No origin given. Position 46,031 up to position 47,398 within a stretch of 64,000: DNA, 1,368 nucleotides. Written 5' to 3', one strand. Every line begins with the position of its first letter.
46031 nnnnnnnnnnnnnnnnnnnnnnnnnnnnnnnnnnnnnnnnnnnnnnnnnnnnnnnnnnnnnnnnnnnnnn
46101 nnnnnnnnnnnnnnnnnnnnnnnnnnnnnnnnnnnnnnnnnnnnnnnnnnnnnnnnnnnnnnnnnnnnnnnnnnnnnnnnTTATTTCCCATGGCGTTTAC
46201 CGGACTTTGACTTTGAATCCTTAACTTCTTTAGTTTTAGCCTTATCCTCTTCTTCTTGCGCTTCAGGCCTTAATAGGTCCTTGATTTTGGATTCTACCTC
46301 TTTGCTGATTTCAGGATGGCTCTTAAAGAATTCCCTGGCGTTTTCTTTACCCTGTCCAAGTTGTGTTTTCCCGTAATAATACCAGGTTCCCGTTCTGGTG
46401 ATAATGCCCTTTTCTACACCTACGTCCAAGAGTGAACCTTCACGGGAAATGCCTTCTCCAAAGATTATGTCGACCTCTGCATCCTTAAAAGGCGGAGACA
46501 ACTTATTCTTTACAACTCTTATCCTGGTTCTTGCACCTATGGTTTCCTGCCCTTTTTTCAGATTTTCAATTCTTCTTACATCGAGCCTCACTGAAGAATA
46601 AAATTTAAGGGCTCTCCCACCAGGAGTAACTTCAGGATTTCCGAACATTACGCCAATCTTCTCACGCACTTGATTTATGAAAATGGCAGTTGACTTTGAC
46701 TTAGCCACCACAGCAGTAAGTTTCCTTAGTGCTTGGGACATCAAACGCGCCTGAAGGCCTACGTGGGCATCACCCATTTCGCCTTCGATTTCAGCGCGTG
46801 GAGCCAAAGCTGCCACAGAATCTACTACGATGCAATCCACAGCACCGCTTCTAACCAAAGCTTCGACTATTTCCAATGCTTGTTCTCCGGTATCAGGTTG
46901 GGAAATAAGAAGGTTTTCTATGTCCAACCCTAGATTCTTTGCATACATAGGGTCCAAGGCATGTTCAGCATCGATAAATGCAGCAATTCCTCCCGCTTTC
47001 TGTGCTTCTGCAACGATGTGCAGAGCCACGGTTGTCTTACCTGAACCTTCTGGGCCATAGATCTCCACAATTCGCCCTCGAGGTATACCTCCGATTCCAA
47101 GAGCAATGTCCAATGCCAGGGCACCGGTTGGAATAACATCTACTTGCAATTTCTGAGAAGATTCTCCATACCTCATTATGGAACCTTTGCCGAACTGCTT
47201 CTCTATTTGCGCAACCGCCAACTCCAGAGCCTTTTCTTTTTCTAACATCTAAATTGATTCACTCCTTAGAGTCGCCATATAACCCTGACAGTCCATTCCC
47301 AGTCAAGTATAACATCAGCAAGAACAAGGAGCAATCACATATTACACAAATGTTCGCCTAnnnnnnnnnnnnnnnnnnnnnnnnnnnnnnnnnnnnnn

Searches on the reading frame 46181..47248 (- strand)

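Call 54: search_protein_families(library=pfam, proteins=[window:46181-47248:-])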
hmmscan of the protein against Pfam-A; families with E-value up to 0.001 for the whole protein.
window:46181-47248:- (355 aa): 10 families
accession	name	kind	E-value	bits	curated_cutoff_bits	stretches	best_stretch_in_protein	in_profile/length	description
PF00154.27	RecA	-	2e-140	467.1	27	1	6-268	1-262/262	recA bacterial DNA recombination protein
PF21096.2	RecA_C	-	9.8e-22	77.3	27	1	271-326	1-56/57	RecA C-terminal domain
PF06745.19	ATPase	-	7.6e-11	42.3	26.6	1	39-113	1-77/231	KaiC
PF08423.17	Rad51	-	3.6e-09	36.7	22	1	36-227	5-212/244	Rad51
PF01637.24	ATPase_2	-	2.8e-05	24.5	33.2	1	59-191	21-116/225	ATPase domain predominantly from Archaea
PF13191.12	AAA_16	-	4.6e-05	24.4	32.6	1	55-191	21-138/167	AAA ATPase domain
PF13479.12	AAA_24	-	7.2e-05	23.2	27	1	61-148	5-76/195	AAA domain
PF13481.12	AAA_25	-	0.00017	21.7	27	0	53-81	28-56/195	AAA domain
PF13401.12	AAA_22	-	0.00019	22.2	27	1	59-151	6-97/130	AAA domain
PF00005.33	ABC_tran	-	0.00037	21.5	25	0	55-89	8-42/137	ABC transporter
